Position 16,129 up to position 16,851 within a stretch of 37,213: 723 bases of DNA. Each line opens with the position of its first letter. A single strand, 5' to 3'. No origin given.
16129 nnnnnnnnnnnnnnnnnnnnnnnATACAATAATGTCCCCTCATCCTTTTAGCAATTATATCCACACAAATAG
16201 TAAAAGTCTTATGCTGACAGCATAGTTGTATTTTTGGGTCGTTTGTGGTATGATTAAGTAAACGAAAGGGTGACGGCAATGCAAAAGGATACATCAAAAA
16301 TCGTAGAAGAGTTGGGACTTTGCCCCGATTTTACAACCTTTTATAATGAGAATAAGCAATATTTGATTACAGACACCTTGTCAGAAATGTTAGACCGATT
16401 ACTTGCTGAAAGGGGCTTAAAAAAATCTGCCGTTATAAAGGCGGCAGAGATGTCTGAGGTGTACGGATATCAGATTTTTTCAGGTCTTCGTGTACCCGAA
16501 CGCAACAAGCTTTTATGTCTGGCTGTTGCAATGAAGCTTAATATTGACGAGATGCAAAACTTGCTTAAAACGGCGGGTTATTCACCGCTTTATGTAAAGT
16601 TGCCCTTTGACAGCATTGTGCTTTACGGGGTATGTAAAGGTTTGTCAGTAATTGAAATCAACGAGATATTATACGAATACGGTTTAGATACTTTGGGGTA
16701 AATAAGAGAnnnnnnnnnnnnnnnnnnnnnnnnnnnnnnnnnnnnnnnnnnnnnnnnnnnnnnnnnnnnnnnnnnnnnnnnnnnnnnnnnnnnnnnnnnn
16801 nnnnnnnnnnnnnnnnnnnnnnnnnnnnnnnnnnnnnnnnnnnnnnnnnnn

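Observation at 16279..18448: Three-gene operon that looks like a split LRR-receptor / Ser-Thr kinase signalling module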

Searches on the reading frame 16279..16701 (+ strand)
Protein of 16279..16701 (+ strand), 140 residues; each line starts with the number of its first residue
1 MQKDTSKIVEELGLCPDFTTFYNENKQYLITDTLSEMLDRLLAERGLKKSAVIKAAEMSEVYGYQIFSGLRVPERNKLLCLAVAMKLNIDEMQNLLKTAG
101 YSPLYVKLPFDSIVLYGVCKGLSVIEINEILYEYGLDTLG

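Call 3: search_protein_families(library=pfam, proteins=[window:16279-16701:+], max_evalue=0.1)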
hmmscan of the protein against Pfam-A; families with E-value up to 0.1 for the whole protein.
window:16279-16701:+ (140 aa): 1 family
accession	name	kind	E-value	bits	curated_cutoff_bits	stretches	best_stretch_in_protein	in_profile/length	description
PF13560.12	HTH_31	-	0.018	15.8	27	1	35-92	3-61/64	Helix-turn-helix domain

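Call 5: search_protein_families(library=ncbifam, proteins=[window:16279-16701:+], max_evalue=0.1)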
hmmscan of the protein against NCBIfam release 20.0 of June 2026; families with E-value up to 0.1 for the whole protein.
window:16279-16701:+ (140 aa): 1 family
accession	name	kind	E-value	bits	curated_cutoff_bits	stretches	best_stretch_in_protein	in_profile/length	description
NF053625.1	SerKinSerKArch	equivalog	0.02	14.1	380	1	2-63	160-221/244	ADP-dependent L-serine kinase SerK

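Call 8: find_homologous_proteins(query=window:16279-16701:+)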
Query window:16279-16701:+ (140 aa): 1853 proteins with E <= 0.001 among 1881 candidates; the best 120 are listed.
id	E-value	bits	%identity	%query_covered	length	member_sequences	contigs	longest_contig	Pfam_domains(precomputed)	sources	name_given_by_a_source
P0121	8.0e-85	300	100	100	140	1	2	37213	-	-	-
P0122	5.8e-82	290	96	100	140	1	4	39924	-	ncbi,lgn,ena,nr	ncbi:MAG: hypothetical protein IJY79_01660 [Clostridia bacterium]|nr:hypothetical protein [Clostridi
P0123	1.0e-81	290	95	100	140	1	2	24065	-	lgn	-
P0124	1.3e-81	289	94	100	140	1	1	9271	-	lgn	-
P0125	2.2e-81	288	96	100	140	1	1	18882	-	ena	-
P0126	5.0e-80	284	93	100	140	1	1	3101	-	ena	-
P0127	6.0e-80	284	93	100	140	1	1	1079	-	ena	-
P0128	6.9e-79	280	91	100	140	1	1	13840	-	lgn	-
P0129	9.2e-79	280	93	100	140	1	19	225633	-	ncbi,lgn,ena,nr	ncbi:MAG: XRE family transcriptional regulator [Clostridia bacterium]|nr:XRE family transcriptional 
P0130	1.2e-78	280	93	100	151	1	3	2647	-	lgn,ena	-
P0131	1.2e-78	280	93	100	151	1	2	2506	-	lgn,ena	-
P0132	1.2e-78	280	93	100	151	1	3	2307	-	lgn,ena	-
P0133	1.4e-78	279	93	100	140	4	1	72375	-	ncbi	-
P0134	1.7e-78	279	91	100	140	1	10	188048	-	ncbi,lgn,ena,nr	ncbi:MAG: XRE family transcriptional regulator [Clostridia bacterium]|nr:XRE family transcriptional 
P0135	2.8e-78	278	92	100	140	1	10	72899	-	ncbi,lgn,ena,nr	ncbi:MAG: hypothetical protein IJZ63_05230 [Clostridia bacterium]|nr:hypothetical protein [Clostridi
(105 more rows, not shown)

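Call 12: find_related_loci(query=A1, collection=genome_contigs, flank=6000)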
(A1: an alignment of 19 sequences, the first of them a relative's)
Query A1 (140 aa) in genome_contigs; peptide patterns used: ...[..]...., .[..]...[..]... (x = any residue, [..] = any of these).
246 stretches matched a pattern; 200 encode a relative of the query (tblastn E <= 1e-3); the best 80 are kept; 80 distinct loci.
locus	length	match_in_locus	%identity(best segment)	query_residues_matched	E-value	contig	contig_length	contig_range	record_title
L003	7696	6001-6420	96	1-140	4e-88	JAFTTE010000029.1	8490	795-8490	MAG: Clostridia bacterium isolate RGIG4127 Roe_deer_Colon-1__c141006, whole genome shotgun sequence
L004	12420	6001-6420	93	1-140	5e-85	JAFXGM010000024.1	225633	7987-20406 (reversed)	MAG: Clostridia bacterium isolate RGIG6394 Sheep_Rectum-5__c433433, whole genome shotgun sequence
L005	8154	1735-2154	91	1-140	2e-84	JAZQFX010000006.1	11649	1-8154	MAG: Acutalibacteraceae bacterium isolate T1900044632_TS20190098.MAGScoT_cleanbin_000004 SGB_1063_k141_1671252, whole ge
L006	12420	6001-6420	91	1-140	2e-84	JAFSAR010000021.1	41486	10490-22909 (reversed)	MAG: Clostridia bacterium isolate RGIG2970 Goat_Rectum-1__c718503, whole genome shotgun sequence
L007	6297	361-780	85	1-140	3e-80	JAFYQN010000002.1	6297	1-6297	MAG: Clostridia bacterium isolate RGIG7330 Water_buffalos_Cecum-4__c4518, whole genome shotgun sequence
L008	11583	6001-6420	87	1-140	3e-80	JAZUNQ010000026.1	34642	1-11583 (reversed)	MAG: Acutalibacteraceae bacterium isolate T1900044885_TS20190351.MAGScoT_cleanbin_000012 SGB_3221_k141_1083113, whole ge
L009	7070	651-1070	82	1-140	9e-77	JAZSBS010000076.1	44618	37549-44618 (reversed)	MAG: Acutalibacteraceae bacterium isolate T1900044926_TS20190392.MAGScoT_cleanbin_000021 SGB_3380_k141_1333436, whole ge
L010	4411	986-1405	79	1-140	2e-74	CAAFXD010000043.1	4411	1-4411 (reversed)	MAG TPA_asm: Clostridia bacterium, isolate HGM12841, WGS project CAAFXD010000000 data, contig: SRS475647_55_k119_56447,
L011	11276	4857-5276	77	1-140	2e-73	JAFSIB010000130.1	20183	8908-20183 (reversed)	MAG: Clostridia bacterium isolate RGIG3162 Goat_Rectum.Co__c2215640, whole genome shotgun sequence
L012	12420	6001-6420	76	1-140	2e-72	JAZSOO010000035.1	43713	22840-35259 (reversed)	MAG: Eubacteriales bacterium isolate T1900044549_TS20190015.MAGScoT_cleanbin_000010 SGB_184_k141_3961369, whole genome s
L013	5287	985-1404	77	1-140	3e-72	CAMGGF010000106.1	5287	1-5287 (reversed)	MAG: uncultured Ruminococcus sp. isolate SRR11551368_bin.60_metaWRAP_v1.3_MAG genome assembly, contig: ERZ11474005.12276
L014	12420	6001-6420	76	1-140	5e-72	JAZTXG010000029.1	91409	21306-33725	MAG: Eubacteriales bacterium isolate T1900045331_YK20190020.MAGScoT_cleanbin_000008 SGB_6523_k141_2130036, whole genome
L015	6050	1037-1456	76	1-140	2e-71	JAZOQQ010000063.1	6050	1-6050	MAG: Acutalibacteraceae bacterium isolate T1900045566_YK20190260.MAGScoT_cleanbin_000032 SGB_7942_k141_2424384, whole ge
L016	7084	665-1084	76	1-140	3e-71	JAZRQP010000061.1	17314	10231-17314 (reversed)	MAG: Faecalimonas sp. isolate T1900045361_YK20190051.MAGScoT_cleanbin_000021 SGB_6817_k141_959437, whole genome shotgun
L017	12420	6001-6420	77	1-140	4e-71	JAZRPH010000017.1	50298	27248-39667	MAG: Acutalibacteraceae bacterium isolate T1900045381_YK20190071.MAGScoT_cleanbin_000001 SGB_6889_k141_577672, whole gen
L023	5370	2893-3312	78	1-140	4e-70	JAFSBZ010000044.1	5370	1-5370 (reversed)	MAG: Clostridia bacterium isolate RGIG3004 Goat_Rectum-3__c814851, whole genome shotgun sequence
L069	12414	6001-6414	72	3-140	6e-67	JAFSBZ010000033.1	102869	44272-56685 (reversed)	MAG: Clostridia bacterium isolate RGIG3004 Goat_Rectum-3__c672761, whole genome shotgun sequence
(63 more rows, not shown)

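Call 19: search_protein_families(library=padloc, proteins=[window:16279-16701:+], max_evalue=0.01)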
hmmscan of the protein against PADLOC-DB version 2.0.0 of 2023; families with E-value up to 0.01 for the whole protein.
window:16279-16701:+ (140 aa): 0 families

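Call 26: search_protein_representatives(alignment_id=A1)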
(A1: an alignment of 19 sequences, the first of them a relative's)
Query: 19 sequences, 140 profile positions. Proteins with E-value up to 0.001 (for the whole library): 3689; up to 1e-10: 1053; up to 1e-30: 18. The best 150 are listed.
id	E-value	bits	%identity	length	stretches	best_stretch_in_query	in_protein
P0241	1.0e-56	207.1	-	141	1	1-140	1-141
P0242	2.8e-53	196.0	-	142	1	2-140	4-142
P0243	3.9e-52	192.3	-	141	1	1-140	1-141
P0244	2.8e-51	189.5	-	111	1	29-139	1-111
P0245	6.2e-47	175.4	-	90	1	1-90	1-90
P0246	7.4e-44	165.5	-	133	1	32-140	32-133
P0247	1.1e-39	152.0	-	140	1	1-140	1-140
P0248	5.2e-39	149.8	-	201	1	1-132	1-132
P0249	7.2e-38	146.0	-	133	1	1-92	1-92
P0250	1.1e-37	145.5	-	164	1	1-108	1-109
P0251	4.5e-35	137.0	-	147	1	2-140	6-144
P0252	7.2e-34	133.1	-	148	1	2-139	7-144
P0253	1.3e-33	132.2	-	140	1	1-139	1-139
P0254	4.1e-33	130.6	-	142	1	2-139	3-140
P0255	1.5e-32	128.9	-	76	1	1-74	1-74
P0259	1.3e-30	122.5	-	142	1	3-138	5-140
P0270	1.3e-28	116.1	-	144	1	5-139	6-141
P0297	2.0e-26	109.0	-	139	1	3-139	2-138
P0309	9.7e-26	106.8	-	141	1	2-138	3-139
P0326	6.1e-25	104.2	-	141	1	2-139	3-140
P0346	2.2e-24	102.4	-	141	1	3-139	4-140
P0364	8.8e-24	100.4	-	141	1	2-135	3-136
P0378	5.3e-23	97.9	-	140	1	2-139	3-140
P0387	1.2e-22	96.7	-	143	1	3-139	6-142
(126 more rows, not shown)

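Call 30: search_protein_families(library=pfam, alignment_id=A2, max_evalue=0.01)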
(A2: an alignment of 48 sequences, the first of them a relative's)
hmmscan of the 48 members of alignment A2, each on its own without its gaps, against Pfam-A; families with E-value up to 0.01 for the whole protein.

A. member 1, P0121 (140 aa): 0 families

B. families by the number of members that match (of 48 scanned): 13 families
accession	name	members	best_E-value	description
PF13560.12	HTH_31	17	2.8e-09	Helix-turn-helix domain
PF01381.28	HTH_3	13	5.1e-10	Helix-turn-helix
PF13443.12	HTH_26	5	3.8e-09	Cro/C1-type HTH DNA-binding domain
PF12844.13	HTH_19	4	1.1e-07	Helix-turn-helix domain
PF03683.19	UPF0175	1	0.00055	Uncharacterised protein family (UPF0175)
PF13744.12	HTH_37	1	0.0011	Helix-turn-helix domain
PF09968.15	DUF2202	1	0.0037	Uncharacterized protein domain (DUF2202)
PF12105.13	SpoU_methylas_C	1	0.0052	SpoU, rRNA methylase, C-terminal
PF21153.3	NSUN5_N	1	0.0054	NOL1/NOP2/Sun domain family member 5, N-terminal domain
PF09218.15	DUF1959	1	0.0055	Domain of unknown function (DUF1959)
PF16800.11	Endopep_inhib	1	0.0056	IseA DL-endopeptidase inhibitor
PF06480.20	FtsH_ext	1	0.0089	FtsH Extracellular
PF03086.20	DUF240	1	0.0096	Domain of unknown function (DUF240)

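Call 32: find_related_loci(query=A4, collection=metagenome_contigs, flank=5000)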
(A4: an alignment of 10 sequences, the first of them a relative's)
Query A4 (141 aa) in metagenome_contigs; peptide patterns used: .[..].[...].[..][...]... (x = any residue, [..] = any of these).
452 stretches matched a pattern; 398 encode a relative of the query (tblastn E <= 1e-3); the best 80 are kept; 80 distinct loci.
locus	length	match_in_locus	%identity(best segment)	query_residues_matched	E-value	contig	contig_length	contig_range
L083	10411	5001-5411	45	4-140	1e-36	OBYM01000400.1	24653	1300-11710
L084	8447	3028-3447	42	1-140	1e-36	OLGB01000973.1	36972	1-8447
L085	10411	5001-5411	46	4-140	3e-36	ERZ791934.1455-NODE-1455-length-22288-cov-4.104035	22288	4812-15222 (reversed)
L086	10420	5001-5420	49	1-140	3e-35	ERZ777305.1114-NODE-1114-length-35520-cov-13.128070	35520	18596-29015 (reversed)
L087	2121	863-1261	45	2-134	4e-35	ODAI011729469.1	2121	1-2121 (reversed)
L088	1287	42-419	47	3-129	3e-35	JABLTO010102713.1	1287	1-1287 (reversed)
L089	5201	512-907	45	1-132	3e-34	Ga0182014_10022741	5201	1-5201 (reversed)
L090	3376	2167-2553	46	4-132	8e-34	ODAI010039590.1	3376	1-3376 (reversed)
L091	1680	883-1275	49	4-134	4e-34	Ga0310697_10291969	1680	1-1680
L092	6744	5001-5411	42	4-140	3e-33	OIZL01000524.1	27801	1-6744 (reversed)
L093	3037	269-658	48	3-132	5e-33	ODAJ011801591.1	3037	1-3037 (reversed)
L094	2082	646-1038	48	3-132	7e-33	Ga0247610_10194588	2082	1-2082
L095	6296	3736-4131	49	3-134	2e-32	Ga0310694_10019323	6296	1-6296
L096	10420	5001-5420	38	1-140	1e-32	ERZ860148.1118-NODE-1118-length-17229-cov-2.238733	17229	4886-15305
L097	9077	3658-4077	37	1-140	1e-32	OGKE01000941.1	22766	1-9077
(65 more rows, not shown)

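Call 41: list_cluster_members(proteins=[P0253, P0259, P0270, P0297, P0309, P0326, P0346, P0364, P0378, P0387])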
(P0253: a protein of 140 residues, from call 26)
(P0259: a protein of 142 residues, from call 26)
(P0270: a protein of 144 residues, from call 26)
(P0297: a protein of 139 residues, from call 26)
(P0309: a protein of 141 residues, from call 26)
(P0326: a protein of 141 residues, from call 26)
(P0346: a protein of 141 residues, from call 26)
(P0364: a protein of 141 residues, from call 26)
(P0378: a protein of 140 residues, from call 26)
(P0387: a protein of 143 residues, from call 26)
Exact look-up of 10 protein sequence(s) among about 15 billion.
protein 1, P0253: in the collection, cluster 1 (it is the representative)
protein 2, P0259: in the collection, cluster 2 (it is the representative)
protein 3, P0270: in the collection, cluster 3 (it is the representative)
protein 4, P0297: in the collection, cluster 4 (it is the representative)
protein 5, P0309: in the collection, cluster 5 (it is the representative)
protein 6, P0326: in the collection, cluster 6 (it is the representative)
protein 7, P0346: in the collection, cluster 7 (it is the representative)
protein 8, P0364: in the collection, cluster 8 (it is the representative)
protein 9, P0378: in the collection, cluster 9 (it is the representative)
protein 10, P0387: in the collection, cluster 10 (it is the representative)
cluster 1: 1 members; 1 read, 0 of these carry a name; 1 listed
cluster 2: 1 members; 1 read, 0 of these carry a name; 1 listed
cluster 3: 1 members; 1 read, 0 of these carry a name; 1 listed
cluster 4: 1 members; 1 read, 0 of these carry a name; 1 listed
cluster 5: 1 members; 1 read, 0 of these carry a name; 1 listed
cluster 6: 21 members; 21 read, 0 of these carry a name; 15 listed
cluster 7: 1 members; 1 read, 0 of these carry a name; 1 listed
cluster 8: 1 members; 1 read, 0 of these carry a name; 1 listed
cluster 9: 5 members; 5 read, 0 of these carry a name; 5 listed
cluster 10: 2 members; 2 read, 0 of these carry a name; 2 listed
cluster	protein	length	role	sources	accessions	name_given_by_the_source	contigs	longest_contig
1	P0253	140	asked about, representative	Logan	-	-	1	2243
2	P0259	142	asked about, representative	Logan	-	-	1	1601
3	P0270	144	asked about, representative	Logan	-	-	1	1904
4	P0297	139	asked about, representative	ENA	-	-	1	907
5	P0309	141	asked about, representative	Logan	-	-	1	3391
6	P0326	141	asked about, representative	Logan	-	-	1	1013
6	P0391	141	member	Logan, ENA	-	-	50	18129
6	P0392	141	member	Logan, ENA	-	-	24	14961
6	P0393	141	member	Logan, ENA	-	-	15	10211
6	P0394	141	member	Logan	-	-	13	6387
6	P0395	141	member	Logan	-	-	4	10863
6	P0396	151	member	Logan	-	-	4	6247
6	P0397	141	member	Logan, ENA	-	-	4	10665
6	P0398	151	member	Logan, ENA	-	-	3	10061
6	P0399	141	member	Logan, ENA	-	-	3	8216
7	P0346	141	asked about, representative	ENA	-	-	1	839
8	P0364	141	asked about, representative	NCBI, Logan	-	-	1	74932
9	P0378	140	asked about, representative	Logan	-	-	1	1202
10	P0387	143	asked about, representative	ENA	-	-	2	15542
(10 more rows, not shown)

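Call 42: find_homologous_proteins(query=A4, max_evalue=0.00001)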
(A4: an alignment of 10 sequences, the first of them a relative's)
Query A4 (10 sequences) (141 aa, profile of the alignment): 1782 proteins with E <= 0.00001 among 5339 candidates; the best 120 are listed.
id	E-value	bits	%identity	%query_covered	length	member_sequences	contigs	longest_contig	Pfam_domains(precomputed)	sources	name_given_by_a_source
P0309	5.0e-55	204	100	100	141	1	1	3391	-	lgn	-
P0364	8.7e-54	199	43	95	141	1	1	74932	-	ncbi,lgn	-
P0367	1.5e-52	195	41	98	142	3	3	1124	-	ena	-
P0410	2.3e-52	195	47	93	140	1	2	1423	-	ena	-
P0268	3.0e-52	195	41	98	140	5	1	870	-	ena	-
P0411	7.8e-51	190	50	93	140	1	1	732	-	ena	-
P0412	1.0e-50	190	47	97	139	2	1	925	-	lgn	-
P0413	1.5e-50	189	45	93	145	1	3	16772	-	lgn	-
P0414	1.8e-50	189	48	93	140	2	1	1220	-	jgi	jgi:hypothetical protein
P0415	2.2e-50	188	45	93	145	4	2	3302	-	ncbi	-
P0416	4.7e-50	187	49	93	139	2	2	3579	-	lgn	-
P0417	1.1e-49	186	51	99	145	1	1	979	PF13560.13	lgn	-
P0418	1.2e-49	186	50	99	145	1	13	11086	PF13560.13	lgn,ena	-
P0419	1.5e-49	186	45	97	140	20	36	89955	-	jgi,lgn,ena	-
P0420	2.5e-49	185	45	97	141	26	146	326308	-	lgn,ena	-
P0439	7.9e-49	183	49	95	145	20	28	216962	-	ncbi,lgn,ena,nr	ncbi:MAG: helix-turn-helix domain-containing protein [Lachnospiraceae bacterium]|nr:helix-turn-helix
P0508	7.0e-48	180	42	97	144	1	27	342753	-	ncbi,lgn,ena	-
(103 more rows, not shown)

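Call 43: find_encoding_contigs(protein=P0420, flank=5000, max_places=2)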
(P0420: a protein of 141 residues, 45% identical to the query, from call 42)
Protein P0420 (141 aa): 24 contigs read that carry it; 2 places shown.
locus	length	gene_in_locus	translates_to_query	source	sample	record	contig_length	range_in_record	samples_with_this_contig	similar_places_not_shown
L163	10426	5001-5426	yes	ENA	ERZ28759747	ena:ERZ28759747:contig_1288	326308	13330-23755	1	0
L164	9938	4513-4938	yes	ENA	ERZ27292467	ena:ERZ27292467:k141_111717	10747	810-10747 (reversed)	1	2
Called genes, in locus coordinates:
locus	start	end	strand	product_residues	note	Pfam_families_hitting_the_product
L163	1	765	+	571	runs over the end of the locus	PF13240:Zn_Ribbon_1, PF13855:LRR_8 (faint), PF12799:LRR_4 (faint), PF13306:LRR_5 (weak)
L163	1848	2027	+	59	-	PF12728:HTH_17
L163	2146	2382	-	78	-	PF12844:HTH_19, PF01381:HTH_3, PF13560:HTH_31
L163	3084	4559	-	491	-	PF00069:Pkinase (weak)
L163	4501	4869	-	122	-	PF00069:Pkinase, PF07714:PK_Tyr_Ser-Thr (weak)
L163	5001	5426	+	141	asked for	-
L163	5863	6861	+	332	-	PF00665:rve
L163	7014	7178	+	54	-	-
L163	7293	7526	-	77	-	-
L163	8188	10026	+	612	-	PF13306:LRR_5, PF09479:Flg_new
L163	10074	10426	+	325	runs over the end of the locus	PF05598:DUF772, PF01609:DDE_Tnp_1, PF13359:DDE_Tnp_4 (weak), PF13612:DDE_Tnp_1_3, PF13751:DDE_Tnp_1_6 (weak)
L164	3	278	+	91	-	?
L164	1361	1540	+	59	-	PF12728:HTH_17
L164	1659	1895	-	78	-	PF12844:HTH_19, PF01381:HTH_3, PF13560:HTH_31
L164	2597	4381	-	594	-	PF00069:Pkinase, PF07714:PK_Tyr_Ser-Thr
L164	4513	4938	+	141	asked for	-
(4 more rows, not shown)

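Call 44: find_encoding_contigs(protein=P0439, flank=5000, max_places=2)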
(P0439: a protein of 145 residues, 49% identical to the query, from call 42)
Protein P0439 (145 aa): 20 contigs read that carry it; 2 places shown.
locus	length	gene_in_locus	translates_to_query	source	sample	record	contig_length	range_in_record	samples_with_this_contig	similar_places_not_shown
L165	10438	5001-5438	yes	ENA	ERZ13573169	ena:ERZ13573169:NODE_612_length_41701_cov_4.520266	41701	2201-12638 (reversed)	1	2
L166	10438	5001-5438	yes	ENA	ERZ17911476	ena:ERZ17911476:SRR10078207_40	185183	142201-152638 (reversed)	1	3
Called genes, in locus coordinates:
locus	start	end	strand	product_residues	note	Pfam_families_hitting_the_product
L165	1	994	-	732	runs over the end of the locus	PF02901:PFL-like, PF01228:Gly_radical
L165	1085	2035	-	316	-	PF13353:Fer4_12 (faint), PF00037:Fer4 (weak), PF12837:Fer4_6 (weak), PF12838:Fer4_7, PF13187:Fer4_9 (weak), PF13237:Fer4_10, PF14697:Fer4_21 (weak), PF04055:Radical_SAM, +2 more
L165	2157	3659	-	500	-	PF03062:MBOAT, PF13813:MBOAT_2 (weak)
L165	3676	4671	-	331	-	-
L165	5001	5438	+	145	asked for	-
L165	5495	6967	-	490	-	PF00069:Pkinase, PF03109:ABC1 (weak), PF07714:PK_Tyr_Ser-Thr, PF14531:Kinase-like (weak)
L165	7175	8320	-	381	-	-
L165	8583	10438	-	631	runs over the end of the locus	PF01381:HTH_3, PF12844:HTH_19 (weak), PF13560:HTH_31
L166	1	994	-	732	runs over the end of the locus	PF02901:PFL-like, PF01228:Gly_radical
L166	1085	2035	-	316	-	PF13353:Fer4_12 (faint), PF00037:Fer4 (weak), PF12837:Fer4_6 (weak), PF12838:Fer4_7, PF13187:Fer4_9 (weak), PF13237:Fer4_10, PF14697:Fer4_21 (weak), PF04055:Radical_SAM, +2 more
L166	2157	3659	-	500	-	PF03062:MBOAT, PF13813:MBOAT_2 (weak)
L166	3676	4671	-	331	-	-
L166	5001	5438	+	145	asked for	-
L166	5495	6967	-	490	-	PF00069:Pkinase, PF03109:ABC1 (weak), PF07714:PK_Tyr_Ser-Thr, PF14531:Kinase-like (weak)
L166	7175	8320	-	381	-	-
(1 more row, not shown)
